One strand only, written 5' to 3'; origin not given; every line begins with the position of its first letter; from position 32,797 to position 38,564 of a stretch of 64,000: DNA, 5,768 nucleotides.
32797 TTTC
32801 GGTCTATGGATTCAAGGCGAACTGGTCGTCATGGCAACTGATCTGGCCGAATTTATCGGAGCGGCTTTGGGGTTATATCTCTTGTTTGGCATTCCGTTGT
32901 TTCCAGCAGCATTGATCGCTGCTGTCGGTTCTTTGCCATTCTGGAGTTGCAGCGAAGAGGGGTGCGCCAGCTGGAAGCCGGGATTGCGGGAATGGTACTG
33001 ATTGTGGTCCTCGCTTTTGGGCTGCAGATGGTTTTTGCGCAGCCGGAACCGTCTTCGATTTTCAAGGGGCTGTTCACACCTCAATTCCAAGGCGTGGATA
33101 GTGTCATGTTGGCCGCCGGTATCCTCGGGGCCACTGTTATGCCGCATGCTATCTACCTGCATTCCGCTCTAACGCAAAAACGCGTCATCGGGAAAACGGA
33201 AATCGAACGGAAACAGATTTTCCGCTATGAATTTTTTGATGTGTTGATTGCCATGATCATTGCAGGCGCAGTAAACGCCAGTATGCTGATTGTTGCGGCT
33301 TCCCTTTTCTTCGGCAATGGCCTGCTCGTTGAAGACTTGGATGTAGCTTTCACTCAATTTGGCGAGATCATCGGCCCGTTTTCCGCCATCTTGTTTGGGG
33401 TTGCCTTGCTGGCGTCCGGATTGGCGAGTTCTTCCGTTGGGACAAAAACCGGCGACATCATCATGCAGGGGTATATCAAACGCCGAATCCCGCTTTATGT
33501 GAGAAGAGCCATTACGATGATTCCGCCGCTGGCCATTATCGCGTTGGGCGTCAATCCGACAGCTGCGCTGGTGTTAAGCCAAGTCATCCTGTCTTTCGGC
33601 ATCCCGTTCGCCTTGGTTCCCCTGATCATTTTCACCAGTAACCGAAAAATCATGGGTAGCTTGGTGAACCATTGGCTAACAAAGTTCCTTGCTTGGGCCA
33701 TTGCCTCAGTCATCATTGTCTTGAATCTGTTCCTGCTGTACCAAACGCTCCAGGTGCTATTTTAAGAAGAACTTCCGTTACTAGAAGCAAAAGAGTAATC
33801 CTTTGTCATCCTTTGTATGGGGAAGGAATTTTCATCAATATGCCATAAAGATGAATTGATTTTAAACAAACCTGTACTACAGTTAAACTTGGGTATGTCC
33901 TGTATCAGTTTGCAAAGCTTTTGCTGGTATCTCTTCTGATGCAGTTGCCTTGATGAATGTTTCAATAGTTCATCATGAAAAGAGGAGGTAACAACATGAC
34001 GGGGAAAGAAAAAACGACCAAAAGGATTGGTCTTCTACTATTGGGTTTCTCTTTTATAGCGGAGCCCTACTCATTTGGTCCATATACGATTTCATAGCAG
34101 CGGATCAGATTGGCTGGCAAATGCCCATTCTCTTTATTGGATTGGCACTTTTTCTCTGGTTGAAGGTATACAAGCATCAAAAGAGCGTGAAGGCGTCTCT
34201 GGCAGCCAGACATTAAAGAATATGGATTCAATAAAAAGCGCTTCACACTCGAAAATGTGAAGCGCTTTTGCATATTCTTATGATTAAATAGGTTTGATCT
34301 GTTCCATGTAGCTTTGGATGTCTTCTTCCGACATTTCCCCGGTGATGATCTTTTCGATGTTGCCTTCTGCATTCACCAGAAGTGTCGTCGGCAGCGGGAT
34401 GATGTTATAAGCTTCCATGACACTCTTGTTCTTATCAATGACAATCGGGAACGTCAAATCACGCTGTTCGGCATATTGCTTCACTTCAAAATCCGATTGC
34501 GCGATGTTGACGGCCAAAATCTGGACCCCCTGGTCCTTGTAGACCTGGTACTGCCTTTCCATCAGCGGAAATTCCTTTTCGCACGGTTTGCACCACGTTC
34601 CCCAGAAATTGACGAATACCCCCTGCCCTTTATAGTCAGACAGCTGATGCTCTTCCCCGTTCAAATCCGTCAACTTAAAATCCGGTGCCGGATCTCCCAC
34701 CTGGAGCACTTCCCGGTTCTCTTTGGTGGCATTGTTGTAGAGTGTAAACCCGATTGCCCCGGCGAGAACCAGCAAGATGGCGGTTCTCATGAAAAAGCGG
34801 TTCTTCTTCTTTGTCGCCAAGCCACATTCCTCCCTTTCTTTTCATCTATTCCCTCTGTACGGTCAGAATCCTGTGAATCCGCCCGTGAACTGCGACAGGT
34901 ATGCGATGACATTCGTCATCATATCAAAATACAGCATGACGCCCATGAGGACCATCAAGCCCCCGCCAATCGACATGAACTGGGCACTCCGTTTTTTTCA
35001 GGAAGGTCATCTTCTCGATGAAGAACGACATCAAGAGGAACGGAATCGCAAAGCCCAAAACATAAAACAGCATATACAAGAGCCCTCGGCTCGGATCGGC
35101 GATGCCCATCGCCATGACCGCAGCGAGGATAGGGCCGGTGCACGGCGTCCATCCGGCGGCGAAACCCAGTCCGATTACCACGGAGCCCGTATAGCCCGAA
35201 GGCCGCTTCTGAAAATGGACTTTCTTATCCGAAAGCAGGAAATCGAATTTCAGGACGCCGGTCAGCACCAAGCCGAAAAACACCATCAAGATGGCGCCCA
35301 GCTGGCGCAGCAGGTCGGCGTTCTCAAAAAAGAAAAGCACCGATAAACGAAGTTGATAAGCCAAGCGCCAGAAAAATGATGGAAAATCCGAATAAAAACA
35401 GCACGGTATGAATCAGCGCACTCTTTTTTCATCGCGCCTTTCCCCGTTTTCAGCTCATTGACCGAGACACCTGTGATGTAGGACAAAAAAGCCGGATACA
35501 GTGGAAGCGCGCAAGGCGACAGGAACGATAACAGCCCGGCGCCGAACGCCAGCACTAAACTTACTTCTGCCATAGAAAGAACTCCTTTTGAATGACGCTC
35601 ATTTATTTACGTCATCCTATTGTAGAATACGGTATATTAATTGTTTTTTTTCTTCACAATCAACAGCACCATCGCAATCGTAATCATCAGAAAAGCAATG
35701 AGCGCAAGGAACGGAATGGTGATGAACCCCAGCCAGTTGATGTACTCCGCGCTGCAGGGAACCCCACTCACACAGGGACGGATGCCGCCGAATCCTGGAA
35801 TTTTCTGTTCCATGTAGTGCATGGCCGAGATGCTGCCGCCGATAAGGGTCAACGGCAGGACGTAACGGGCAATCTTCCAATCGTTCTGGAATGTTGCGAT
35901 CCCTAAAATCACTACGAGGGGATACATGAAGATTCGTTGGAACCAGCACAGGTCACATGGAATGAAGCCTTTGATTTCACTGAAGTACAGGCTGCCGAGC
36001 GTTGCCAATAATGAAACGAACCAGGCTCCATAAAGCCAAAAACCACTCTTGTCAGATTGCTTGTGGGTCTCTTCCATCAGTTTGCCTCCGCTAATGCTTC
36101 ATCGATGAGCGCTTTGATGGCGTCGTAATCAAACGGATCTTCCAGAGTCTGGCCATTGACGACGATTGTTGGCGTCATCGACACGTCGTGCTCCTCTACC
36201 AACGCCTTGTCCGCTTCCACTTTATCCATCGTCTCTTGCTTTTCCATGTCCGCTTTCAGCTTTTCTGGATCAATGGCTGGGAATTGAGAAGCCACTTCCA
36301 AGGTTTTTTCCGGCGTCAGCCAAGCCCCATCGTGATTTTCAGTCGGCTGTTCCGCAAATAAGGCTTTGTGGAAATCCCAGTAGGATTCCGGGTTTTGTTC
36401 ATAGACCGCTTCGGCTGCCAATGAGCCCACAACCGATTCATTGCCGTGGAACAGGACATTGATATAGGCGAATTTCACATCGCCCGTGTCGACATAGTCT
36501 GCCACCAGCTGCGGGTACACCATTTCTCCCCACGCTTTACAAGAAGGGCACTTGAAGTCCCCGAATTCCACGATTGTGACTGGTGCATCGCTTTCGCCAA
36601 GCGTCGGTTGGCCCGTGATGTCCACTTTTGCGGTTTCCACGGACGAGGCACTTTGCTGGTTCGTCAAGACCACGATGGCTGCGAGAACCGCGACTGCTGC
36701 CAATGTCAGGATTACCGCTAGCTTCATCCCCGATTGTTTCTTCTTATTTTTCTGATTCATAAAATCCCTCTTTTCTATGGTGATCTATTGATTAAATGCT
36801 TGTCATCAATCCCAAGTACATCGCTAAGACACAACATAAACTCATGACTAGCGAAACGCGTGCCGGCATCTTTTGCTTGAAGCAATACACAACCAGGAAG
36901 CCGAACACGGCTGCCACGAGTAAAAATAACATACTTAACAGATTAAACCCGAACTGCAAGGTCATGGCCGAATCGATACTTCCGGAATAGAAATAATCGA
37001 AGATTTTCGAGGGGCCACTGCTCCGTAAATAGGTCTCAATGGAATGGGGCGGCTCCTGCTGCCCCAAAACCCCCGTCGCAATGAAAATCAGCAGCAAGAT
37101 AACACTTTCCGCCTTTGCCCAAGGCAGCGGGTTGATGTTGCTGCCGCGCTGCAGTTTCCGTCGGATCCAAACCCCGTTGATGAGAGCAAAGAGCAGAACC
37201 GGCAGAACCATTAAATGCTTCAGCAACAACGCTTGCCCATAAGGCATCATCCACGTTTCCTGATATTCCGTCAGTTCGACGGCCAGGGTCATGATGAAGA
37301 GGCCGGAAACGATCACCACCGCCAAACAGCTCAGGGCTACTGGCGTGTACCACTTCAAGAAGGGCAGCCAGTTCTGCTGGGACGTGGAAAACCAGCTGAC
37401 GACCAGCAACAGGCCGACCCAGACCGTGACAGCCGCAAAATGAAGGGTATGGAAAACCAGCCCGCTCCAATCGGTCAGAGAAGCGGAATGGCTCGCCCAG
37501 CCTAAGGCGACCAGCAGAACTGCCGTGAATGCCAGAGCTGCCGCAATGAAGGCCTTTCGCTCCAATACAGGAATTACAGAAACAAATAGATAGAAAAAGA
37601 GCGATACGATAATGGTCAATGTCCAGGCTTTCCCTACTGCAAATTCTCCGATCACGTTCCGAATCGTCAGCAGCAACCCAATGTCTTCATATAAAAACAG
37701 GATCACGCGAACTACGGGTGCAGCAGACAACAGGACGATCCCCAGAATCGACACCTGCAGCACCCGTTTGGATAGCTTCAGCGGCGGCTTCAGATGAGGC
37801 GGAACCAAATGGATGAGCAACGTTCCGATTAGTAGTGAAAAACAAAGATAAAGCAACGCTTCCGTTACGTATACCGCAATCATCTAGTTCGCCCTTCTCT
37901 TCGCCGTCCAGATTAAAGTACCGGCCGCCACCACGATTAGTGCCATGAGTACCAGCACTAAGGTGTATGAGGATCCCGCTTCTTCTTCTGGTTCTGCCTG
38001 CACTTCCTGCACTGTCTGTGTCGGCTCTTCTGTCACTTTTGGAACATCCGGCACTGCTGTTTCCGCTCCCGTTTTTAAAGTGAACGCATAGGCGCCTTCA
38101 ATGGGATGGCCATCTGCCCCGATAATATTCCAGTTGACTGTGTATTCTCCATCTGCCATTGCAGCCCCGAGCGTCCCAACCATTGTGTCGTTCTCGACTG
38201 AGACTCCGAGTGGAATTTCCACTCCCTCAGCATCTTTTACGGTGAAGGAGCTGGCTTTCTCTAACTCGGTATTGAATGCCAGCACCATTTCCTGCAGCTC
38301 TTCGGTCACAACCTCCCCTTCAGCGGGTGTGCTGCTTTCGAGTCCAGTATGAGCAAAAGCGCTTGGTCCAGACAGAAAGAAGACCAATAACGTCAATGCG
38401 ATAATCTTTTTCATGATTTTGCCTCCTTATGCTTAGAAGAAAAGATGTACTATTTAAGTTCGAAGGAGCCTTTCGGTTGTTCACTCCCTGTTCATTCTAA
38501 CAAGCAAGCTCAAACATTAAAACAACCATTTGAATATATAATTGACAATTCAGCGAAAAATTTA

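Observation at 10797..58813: Two copies of the same resolvase res core palindrome, in inverted orientation 48 kb apart, bracket the entire metal-resistance island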

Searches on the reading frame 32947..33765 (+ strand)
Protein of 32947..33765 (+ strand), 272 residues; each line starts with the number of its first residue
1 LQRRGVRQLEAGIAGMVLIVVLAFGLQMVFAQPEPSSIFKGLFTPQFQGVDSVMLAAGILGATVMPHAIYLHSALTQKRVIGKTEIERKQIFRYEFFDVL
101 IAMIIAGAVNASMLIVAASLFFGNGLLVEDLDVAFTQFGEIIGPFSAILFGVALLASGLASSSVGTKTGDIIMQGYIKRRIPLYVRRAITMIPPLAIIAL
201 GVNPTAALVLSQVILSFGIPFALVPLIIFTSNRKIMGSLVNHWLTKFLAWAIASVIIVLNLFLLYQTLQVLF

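Call 25: search_protein_families(library=pfam, max_evalue=0.001, proteins=[window:32947-33765:+])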
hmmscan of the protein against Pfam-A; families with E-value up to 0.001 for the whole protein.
window:32947-33765:+ (272 aa): 1 family
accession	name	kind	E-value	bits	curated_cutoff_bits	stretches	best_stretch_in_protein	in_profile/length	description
PF01566.24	Nramp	-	2.1e-70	238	29.8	1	1-242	108-356/357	Natural resistance-associated macrophage protein-like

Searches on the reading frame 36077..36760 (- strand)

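Call 25: search_protein_families(library=pfam, max_evalue=0.001, proteins=[window:36077-36760:-])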
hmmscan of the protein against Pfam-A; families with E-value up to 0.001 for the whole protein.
window:36077-36760:- (227 aa): 3 families
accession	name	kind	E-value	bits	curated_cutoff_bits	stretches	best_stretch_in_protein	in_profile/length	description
PF13462.12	Thioredoxin_4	-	5.1e-33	115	23.2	1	50-221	4-165/165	Thioredoxin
PF01323.26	DSBA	-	1.3e-07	32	25.6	1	62-217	1-188/191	DSBA-like thioredoxin domain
PF13743.12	Thioredoxin_5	-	0.00099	19.3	27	0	150-205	112-167/186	Thioredoxin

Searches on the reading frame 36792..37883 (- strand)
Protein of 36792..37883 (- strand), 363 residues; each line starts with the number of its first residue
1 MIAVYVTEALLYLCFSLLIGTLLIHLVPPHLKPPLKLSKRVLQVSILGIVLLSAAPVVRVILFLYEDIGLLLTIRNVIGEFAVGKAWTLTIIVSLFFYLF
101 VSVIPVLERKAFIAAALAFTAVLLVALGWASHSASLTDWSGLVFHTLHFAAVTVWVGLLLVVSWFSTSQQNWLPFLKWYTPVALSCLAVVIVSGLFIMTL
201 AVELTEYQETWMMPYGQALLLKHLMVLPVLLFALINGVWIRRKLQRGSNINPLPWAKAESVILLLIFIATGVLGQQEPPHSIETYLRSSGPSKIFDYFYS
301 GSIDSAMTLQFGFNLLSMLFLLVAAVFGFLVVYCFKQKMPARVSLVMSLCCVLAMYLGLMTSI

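Call 25: search_protein_families(library=pfam, max_evalue=0.001, proteins=[window:36792-37883:-])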
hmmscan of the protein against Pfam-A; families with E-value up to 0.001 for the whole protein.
window:36792-37883:- (363 aa): 1 family
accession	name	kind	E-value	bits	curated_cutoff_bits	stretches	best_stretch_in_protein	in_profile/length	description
PF05425.18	CopD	-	6.8e-15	55.8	32.1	1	175-273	3-105/105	Copper resistance protein D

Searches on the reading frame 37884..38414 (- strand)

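Call 26: search_protein_families(library=pfam, max_evalue=0.001, proteins=[window:37884-38414:-])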
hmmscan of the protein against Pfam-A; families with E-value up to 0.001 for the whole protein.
window:37884-38414:- (176 aa): 1 family
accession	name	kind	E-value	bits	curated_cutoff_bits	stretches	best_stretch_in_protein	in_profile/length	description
PF04234.18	CopC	-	9.7e-21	75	23.3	1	22-113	1-92/92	CopC domain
